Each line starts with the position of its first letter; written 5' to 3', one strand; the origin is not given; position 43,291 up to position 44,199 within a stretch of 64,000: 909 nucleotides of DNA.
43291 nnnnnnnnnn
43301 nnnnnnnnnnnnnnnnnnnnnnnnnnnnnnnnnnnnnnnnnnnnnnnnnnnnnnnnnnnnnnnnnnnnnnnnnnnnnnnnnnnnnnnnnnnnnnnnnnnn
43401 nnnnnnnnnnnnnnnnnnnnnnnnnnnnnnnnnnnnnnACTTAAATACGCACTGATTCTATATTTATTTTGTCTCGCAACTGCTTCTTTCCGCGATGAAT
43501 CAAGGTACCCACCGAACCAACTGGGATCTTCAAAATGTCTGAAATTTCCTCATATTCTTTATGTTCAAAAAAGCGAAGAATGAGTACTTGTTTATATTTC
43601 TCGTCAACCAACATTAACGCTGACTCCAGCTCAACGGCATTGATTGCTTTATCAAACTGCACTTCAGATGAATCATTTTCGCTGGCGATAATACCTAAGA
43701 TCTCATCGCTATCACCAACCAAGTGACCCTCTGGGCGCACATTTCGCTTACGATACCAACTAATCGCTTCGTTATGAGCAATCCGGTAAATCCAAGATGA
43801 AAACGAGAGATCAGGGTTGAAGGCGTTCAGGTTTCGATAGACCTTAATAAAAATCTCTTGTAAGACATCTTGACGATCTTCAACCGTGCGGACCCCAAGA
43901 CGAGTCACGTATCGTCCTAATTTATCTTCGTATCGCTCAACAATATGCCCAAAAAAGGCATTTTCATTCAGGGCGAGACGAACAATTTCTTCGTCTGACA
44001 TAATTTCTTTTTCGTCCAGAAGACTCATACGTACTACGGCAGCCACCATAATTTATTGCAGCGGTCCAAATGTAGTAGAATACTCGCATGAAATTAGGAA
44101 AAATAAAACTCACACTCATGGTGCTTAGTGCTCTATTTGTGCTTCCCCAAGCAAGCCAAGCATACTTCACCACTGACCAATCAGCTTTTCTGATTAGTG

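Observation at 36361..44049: ECF sigma / membrane anti-sigma / giant CBM-CnaB adhesin / sortase arranged as one minus-strand unit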

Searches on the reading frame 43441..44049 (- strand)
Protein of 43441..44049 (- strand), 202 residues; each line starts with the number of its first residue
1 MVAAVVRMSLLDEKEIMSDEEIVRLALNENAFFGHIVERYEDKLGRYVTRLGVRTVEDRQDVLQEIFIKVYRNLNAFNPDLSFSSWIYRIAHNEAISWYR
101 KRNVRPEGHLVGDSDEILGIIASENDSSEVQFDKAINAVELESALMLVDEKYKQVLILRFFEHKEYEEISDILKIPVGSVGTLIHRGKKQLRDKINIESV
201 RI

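Call 3: search_protein_families(library=pfam, proteins=[window:43441-44049:-], max_evalue=0.01)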
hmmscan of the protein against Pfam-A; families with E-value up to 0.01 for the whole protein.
window:43441-44049:- (202 aa): 3 families
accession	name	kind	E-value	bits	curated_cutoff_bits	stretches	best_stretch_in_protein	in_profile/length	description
PF04542.20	Sigma70_r2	-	5.1e-15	55.5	24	1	36-103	1-69/71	Sigma-70 region 2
PF08281.18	Sigma70_r4_2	-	6.6e-13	48.5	25.7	1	140-191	3-54/54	Sigma-70, region 4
PF04545.22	Sigma70_r4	-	3.7e-08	33.2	24.1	1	148-192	5-49/50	Sigma-70, region 4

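Call 4: search_protein_families(library=ncbifam, proteins=[window:43441-44049:-], max_evalue=0.01)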
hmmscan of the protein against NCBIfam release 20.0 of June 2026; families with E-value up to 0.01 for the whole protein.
window:43441-44049:- (202 aa): 87 families (the best 25 are shown)
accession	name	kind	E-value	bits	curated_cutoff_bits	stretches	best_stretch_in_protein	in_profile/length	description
NF007223.0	PRK09641.1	equivalog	4.9e-32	111.3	209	1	21-196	8-185/187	RNA polymerase sigma factor SigW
TIGR02948.1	SigW_bacill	equivalog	4.4e-30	105.1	243.1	1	27-195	14-184/187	RNA polymerase sigma factor SigW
TIGR02937.1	sigma70-ECF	superfamily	5.4e-30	104.2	42.9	1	35-194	5-164/165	sigma-70 family RNA polymerase sigma factor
NF008888.0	PRK11922.1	equivalog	9e-25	87.6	204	1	13-196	11-197/231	RNA polymerase sigma factor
NF009174.0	PRK12522.1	equivalog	8.9e-22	77.9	217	1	35-196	7-168/175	RNA polymerase sigma factor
TIGR02939.1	RpoE_Sigma70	equivalog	1.3e-21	77.5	236.15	1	19-194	7-185/190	RNA polymerase sigma factor RpoE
TIGR02950.1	SigM_subfam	subfamily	4.7e-21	75.3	147.95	1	36-194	5-157/159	RNA polymerase sigma factor, SigM family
NF007216.0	PRK09638.1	equivalog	7.4e-21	74.7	194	1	17-196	3-175/180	RNA polymerase sigma factor SigY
NF007222.0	PRK09640.1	equivalog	1.4e-20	73.6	194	1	17-196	8-183/188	RNA polymerase sigma factor SigX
NF009166.1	PRK12513.1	equivalog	1.5e-20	73.8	206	1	18-198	8-189/193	RNA polymerase sigma factor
NF009171.0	PRK12518.1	equivalog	1.7e-20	73.7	208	1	10-197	5-186/191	RNA polymerase sigma factor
TIGR02954.1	Sig70_famx3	hypoth_equivalog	5e-20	71.9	188.5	1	17-195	1-167/170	RNA polymerase sigma-70 factor, TIGR02954 family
NF009195.0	PRK12543.1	subfamily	6e-20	71.5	197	1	35-199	24-182/192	RNA polymerase sigma factor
TIGR02989.1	Sig-70_gvs1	subfamily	8e-20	71.4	124.55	1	33-193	3-156/158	RNA polymerase sigma-70 factor, Rhodopirellula/Verrucomicrobium family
TIGR02952.1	Sig70_famx2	equivalog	1e-19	71.1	206.45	1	28-193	8-168/170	ECF subfamily RNA polymerase sigma factor, BldN family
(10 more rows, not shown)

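Call 67: search_solved_structures(query=window:43444-44001:-, max_evalue=0.001)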
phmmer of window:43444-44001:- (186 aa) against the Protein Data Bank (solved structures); distinct sequences matched with E-value up to 0.001: 22.
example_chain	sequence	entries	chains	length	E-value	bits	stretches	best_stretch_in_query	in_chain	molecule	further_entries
5wuq_A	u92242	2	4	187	1e-22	83.9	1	12-179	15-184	ECF RNA polymerase sigma factor SigW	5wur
6in7_B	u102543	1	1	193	4e-17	65.7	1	7-175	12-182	RNA polymerase sigma-H factor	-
8z6g_B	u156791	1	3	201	4.5e-17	65.5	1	7-175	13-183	RNA polymerase sigma factor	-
6jcy_F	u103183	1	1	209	1.4e-16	63.9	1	37-177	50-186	ECF RNA polymerase sigma factor SigH,ECF RNA polymerase sigma factor SigE,ECF RNA polymera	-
5zx2_F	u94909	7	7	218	1.4e-16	63.9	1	37-177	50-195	ECF RNA polymerase sigma factor SigH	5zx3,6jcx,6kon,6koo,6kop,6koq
1or7_A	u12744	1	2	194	8.2e-16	61.4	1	8-179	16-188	RNA polymerase sigma-E factor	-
6jbq_F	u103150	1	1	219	1.2e-15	60.8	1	8-179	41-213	ECF RNA polymerase sigma-E factor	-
9m9d_F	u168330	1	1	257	5.7e-15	58.7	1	19-179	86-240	ECF RNA polymerase sigma factor SigE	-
9m9e_F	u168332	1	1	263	5.9e-15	58.6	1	19-179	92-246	ECF RNA polymerase sigma factor SigE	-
9m98_F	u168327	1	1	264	6e-15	58.6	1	19-179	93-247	ECF RNA polymerase sigma factor SigE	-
4cxf_A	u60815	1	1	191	6.3e-12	48.7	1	13-180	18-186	RNA POLYMERASE SIGMA FACTOR CNRH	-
2map_A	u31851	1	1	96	5.3e-10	42.5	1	8-82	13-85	RNA polymerase sigma factor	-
5or5_A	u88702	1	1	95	5.3e-10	42.5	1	8-82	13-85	ECF RNA polymerase sigma-E factor,ECF RNA polymerase sigma factor SigW,ECF RNA polymerase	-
2mao_A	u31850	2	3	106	5.5e-10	42.4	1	8-83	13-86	RNA polymerase sigma factor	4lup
6jhe_A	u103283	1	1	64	1.5e-08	37.8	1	126-179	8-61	ECF RNA polymerase sigma factor SigW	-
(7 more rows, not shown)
